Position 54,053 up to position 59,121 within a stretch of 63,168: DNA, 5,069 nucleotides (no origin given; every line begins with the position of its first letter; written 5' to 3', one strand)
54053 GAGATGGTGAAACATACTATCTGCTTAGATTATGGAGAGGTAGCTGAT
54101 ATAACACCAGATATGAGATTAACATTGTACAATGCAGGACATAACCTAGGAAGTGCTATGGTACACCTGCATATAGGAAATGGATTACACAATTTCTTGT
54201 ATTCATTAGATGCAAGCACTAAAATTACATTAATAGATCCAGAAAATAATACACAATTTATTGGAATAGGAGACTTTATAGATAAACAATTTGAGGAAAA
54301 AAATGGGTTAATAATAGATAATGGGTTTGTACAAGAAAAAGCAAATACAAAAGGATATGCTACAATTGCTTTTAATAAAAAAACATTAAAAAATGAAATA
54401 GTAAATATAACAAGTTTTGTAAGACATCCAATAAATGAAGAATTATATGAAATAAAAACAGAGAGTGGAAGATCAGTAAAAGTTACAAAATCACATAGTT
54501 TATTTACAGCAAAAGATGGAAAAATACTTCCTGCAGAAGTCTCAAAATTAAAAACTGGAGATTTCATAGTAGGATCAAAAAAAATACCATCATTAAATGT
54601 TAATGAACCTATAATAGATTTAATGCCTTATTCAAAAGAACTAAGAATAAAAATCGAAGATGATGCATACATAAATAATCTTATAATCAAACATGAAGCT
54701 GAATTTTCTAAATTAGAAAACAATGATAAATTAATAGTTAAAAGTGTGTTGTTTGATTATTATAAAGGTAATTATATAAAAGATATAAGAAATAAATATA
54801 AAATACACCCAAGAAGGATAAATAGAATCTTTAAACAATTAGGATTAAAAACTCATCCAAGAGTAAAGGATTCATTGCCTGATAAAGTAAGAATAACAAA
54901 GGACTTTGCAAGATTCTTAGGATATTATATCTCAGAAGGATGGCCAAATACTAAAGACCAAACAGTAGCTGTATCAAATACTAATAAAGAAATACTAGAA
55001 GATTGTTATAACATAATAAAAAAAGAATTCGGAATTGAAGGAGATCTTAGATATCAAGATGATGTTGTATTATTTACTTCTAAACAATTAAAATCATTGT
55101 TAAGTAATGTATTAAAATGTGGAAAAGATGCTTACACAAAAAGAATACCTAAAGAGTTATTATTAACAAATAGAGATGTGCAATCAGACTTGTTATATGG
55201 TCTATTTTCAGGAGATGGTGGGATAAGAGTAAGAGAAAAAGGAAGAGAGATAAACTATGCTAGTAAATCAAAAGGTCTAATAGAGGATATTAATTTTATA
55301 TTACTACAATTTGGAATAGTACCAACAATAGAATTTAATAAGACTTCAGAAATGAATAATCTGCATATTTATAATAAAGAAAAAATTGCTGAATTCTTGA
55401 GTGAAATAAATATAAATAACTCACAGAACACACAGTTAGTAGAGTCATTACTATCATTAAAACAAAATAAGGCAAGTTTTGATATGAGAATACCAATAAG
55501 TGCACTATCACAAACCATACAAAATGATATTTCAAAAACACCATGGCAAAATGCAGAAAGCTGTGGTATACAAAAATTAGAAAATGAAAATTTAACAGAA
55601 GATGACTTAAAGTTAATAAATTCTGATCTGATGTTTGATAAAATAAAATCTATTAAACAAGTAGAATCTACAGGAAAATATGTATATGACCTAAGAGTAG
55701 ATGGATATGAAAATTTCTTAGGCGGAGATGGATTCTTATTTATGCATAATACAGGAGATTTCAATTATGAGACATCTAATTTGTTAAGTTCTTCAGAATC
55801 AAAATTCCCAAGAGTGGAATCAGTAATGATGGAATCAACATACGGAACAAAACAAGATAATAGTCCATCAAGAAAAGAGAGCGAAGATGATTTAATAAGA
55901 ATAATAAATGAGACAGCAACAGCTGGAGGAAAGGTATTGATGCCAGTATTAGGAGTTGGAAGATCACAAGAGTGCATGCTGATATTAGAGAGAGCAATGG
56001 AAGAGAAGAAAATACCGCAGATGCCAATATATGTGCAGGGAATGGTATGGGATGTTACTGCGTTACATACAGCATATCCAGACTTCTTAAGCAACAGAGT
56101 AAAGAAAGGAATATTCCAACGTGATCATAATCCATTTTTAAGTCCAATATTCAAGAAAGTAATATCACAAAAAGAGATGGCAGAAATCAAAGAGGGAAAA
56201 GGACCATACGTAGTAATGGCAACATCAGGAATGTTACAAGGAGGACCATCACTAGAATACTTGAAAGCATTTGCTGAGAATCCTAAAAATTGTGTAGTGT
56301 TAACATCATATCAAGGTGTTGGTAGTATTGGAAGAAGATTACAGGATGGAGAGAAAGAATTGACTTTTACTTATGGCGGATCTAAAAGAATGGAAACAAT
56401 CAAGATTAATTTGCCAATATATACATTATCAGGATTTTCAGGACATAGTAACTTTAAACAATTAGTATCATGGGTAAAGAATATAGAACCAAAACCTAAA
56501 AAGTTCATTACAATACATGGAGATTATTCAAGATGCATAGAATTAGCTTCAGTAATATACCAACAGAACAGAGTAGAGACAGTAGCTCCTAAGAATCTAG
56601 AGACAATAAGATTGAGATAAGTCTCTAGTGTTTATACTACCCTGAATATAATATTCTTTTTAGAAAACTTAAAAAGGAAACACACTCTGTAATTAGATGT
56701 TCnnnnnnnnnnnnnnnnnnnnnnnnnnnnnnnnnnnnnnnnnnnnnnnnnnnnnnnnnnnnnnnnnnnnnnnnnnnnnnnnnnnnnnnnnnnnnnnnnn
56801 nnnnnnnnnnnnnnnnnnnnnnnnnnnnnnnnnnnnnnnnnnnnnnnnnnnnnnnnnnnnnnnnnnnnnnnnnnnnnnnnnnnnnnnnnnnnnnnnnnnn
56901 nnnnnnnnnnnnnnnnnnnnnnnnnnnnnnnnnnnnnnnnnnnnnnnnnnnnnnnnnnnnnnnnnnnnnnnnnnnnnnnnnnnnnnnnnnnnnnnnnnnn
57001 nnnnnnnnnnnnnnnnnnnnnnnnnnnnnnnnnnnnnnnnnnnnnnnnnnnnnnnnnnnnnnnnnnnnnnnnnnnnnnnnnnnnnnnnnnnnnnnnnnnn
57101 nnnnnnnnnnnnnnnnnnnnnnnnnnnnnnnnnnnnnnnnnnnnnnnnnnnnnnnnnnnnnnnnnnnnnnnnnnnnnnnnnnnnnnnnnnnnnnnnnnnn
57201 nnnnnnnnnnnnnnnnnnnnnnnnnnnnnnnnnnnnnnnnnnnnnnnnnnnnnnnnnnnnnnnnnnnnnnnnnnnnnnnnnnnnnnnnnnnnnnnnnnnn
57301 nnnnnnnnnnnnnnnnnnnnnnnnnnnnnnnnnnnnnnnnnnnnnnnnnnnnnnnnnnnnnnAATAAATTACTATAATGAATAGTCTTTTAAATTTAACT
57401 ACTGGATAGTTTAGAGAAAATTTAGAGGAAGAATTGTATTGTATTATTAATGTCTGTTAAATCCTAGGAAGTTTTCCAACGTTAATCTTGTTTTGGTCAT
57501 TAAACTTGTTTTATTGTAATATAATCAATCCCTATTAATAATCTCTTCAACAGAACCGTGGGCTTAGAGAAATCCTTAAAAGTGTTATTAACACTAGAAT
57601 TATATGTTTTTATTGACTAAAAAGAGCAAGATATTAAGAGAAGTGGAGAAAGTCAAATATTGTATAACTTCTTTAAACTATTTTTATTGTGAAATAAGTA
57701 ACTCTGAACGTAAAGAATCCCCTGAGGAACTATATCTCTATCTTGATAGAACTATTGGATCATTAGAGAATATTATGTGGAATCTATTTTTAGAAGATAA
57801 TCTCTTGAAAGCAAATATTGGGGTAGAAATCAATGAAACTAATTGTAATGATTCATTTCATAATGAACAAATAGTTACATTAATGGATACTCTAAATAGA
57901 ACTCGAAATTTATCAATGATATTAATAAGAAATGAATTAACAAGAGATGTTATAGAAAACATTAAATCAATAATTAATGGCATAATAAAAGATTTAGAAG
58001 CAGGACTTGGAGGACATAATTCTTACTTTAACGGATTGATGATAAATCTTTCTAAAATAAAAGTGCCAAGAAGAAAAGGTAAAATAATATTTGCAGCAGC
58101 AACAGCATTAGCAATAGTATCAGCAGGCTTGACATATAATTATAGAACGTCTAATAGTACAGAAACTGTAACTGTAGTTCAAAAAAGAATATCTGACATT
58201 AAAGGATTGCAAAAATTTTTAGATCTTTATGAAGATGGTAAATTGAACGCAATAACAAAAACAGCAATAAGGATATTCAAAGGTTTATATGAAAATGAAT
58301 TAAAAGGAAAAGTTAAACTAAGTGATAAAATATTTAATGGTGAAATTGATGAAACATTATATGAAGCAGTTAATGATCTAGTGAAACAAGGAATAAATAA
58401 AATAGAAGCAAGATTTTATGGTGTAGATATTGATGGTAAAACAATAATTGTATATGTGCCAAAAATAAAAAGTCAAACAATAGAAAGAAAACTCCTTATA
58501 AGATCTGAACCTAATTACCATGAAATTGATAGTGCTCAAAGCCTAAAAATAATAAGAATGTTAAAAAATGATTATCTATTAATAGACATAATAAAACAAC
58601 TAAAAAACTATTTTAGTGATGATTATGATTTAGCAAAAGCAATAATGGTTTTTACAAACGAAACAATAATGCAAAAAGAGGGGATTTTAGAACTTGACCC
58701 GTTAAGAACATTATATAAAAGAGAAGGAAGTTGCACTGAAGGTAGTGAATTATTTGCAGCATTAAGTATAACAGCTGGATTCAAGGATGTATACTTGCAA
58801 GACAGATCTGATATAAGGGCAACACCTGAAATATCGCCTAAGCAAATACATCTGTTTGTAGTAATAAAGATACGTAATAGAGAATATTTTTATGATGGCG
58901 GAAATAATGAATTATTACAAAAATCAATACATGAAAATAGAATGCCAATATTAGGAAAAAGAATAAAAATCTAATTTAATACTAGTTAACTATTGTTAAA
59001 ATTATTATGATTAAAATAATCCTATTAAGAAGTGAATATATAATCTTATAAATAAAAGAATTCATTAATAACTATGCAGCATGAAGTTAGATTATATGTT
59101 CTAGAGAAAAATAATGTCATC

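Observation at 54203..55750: Full-length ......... intein inserted in the catalytic metallo-beta-lactamase motif of aCPSF1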

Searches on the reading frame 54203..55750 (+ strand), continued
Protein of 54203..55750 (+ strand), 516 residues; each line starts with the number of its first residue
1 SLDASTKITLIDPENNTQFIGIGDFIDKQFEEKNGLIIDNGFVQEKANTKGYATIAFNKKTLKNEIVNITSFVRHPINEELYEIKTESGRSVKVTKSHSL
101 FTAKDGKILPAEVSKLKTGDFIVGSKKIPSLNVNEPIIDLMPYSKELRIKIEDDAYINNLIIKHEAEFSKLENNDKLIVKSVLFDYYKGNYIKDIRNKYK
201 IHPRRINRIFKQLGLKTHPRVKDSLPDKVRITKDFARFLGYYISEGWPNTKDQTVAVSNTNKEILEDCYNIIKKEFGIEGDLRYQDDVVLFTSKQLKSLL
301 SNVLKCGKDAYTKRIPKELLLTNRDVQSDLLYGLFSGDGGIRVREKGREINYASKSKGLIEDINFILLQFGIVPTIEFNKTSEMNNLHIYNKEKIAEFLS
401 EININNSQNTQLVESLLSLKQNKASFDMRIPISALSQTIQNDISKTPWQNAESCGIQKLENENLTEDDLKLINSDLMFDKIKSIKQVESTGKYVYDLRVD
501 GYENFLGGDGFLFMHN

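Call 56: fold_search(model_id=the predicted structure, library=pdb)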
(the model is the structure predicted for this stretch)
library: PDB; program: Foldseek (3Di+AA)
matches with E <= 10: 308; with E <= 0.001: 76
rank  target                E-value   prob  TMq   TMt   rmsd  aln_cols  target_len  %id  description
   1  2cw7                  3.6e-26  1.00  0.65  0.62   8.0       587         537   20  Crystal structure of intein homing endonuclease II (released 2006-04-18)
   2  7qss                  6.0e-22  1.00  0.57  0.66   9.4       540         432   19  Crystal structure of homing endonuclease-associated TliVMA intein (C1A) (released 2022-03-30)
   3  7qsu                  1.9e-20  1.00  0.54  0.73   6.5       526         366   17  Crystal structure of homing endonuclease-associated TliVMA intein (C1A, d333-339) (released 2022-03-30)
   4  7qst                  4.5e-19  1.00  0.53  0.73   5.7       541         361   16  Crystal structure of homing endonuclease-associated PhoVMA intein (C1A) (released 2022-03-30)
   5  1dq3                  5.8e-17  1.00  0.55  0.61   7.6       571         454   14  CRYSTAL STRUCTURE OF AN ARCHAEAL INTEIN-ENCODED HOMING ENDONUCLEASE PI-PFUI (released 2000-07-05)
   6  5o9j_A                2.7e-09  1.00  0.20  0.48  10.6       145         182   30  Crystal structure of transcription factor IIB Mja mini-intein (released 2017-11-01)
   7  1jva_A                4.6e-09  1.00  0.40  0.47  24.6       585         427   10  CRYSTAL STRUCTURE OF THE VMA1-DERIVED ENDONUCLEASE BEARING THE N AND C EXTEIN PROPEPTIDES (released 2002-08-29)
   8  5o9i_B                5.1e-09  1.00  0.22  0.61   3.2       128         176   30  Crystal structure of transcription factor IIB Mvu mini-intein (released 2017-11-01)
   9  1um2_A                5.7e-09  1.00  0.42  0.50  24.3       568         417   12  Crystal Structure of the Vma1-Derived Endonuclease with the Ligated Extein Segment (released 2004-09-22)
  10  1ef0_A                5.7e-09  1.00  0.37  0.43  25.3       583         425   12  CRYSTAL STRUCTURE OF PI-SCEI MINIPRECURSOR (released 2000-06-07)
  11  5o9j_B                7.0e-09  1.00  0.20  0.49   5.5       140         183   31  Crystal structure of transcription factor IIB Mja mini-intein (released 2017-11-01)
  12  5o9i_A                8.3e-09  1.00  0.22  0.62   2.9       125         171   30  Crystal structure of transcription factor IIB Mvu mini-intein (released 2017-11-01)
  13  1um2_B                1.1e-08  1.00  0.41  0.49  24.6       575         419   11  Crystal Structure of the Vma1-Derived Endonuclease with the Ligated Extein Segment (released 2004-09-22)
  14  1jva_B                1.4e-08  1.00  0.41  0.48  24.4       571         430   11  CRYSTAL STRUCTURE OF THE VMA1-DERIVED ENDONUCLEASE BEARING THE N AND C EXTEIN PROPEPTIDES (released 2002-08-29)
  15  1vde_B                3.4e-08  1.00  0.41  0.48  24.4       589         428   12  PI-SCEI, A HOMING ENDONUCLEASE WITH PROTEIN SPLICING ACTIVITY (released 1998-04-08)
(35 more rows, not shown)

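Call 58: find_homologous_proteins(query=L018:2996-6379:+, max_evalue=1e-30)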
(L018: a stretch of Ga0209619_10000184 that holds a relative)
Query L018:2996-6379:+ (1128 aa): 7551 proteins with E <= 1e-30 among 8000 candidates; the best 120 are listed.
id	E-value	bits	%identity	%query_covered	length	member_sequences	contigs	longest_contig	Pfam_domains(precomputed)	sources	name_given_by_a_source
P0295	0.0e+0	2549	100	100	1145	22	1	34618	PF12706.14,PF16661.12,PF23023.2,PF14528.12,PF17214.10,PF07521.18,PF10996.15,PF00753.34,PF14890.12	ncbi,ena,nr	ncbi:hypothetical protein A3K71_00370 [archaeon RBG_16_50_20]|nr:MAG: hypothetical protein A3K71_003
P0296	0.0e+0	2505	96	81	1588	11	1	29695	PF16661.12,PF14528.12,PF17214.10,PF01079.26,PF07521.18,PF10996.15,PF00753.34,PF14890.12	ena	-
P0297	0.0e+0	2314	89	100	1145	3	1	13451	PF12706.14,PF16661.12,PF23023.2,PF14528.12,PF17214.10,PF07521.18,PF10996.15,PF00753.34,PF14890.12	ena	-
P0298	0.0e+0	2242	86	100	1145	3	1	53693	PF12706.14,PF16661.12,PF23023.2,PF14528.12,PF17214.10,PF07521.18,PF10996.15,PF00753.34,PF14890.12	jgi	-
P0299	0.0e+0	2240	86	100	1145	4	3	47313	PF12706.14,PF16661.12,PF23023.2,PF14528.12,PF17214.10,PF07521.18,PF10996.15,PF00753.34,PF14890.12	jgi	jgi:predicted metal-dependent RNase/intein/homing endonuclease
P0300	0.0e+0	2159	82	100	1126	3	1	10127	PF12706.14,PF16661.12,PF23023.2,PF14528.12,PF17214.10,PF07521.18,PF10996.15,PF00753.34,PF14890.12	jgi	jgi:predicted metal-dependent RNase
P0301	0.0e+0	2159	83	100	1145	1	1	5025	PF12706.14,PF16661.12,PF23023.2,PF14528.12,PF17214.10,PF07521.18,PF10996.15,PF00753.34,PF14890.12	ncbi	-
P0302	0.0e+0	2141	81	100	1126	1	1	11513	PF12706.14,PF16661.12,PF23023.2,PF14528.12,PF17214.10,PF07521.18,PF10996.15,PF00753.34,PF14890.12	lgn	-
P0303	0.0e+0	2086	80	100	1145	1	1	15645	PF12706.14,PF16661.12,PF23023.2,PF14528.12,PF17214.10,PF07521.18,PF10996.15,PF00753.34,PF14890.12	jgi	jgi:predicted metal-dependent RNase/intein/homing endonuclease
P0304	0.0e+0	2073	76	79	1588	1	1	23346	PF16661.12,PF14528.12,PF17214.10,PF01079.26,PF07521.18,PF10996.15,PF00753.34,PF14890.12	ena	-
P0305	0.0e+0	2069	79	100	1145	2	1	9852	PF12706.14,PF16661.12,PF23023.2,PF14528.12,PF17214.10,PF07521.18,PF10996.15,PF00753.34,PF14890.12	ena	-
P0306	0.0e+0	2067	79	100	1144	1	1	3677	PF12706.14,PF16661.12,PF23023.2,PF14528.12,PF17214.10,PF07521.18,PF10996.15,PF00753.34,PF14890.12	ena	-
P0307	0.0e+0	2067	78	100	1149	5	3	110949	PF12706.14,PF16661.12,PF23023.2,PF14528.12,PF17214.10,PF07521.18,PF10996.15,PF00753.34,PF14890.12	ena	-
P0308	0.0e+0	2061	79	100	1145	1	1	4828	PF12706.14,PF16661.12,PF23023.2,PF14528.12,PF17214.10,PF07521.18,PF10996.15,PF00753.34,PF14890.12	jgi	jgi:predicted metal-dependent RNase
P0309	0.0e+0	2055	78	100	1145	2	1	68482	PF12706.14,PF16661.12,PF23023.2,PF14528.12,PF17214.10,PF07521.18,PF10996.15,PF00753.34,PF14890.12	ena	-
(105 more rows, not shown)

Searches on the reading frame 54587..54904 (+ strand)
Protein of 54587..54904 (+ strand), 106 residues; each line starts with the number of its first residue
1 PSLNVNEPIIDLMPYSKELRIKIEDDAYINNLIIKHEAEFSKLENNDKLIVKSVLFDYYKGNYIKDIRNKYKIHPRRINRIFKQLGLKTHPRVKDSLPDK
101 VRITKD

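Call 70: search_protein_families(library=pfam, proteins=[window:54587-54904:+], max_evalue=10)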
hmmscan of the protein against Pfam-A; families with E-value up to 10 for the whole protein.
seq(106 aa): 1 family
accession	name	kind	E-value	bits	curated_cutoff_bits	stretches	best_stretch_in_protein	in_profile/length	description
PF13542.12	HTH_Tnp_ISL3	-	0.19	11.7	27.4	1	64-85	29-50/51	Helix-turn-helix domain of transposase family ISL3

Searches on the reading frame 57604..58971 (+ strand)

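Call 65: search_protein_families(library=pfam, proteins=[window:57604-58971:+], max_evalue=0.001)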
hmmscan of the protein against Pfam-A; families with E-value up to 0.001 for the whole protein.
window:57604-58971:+ (456 aa): 1 family
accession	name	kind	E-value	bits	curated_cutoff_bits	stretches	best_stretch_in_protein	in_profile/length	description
PF00797.23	Acetyltransf_2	-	0.00031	21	22.8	1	372-433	44-105/240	N-acetyltransferase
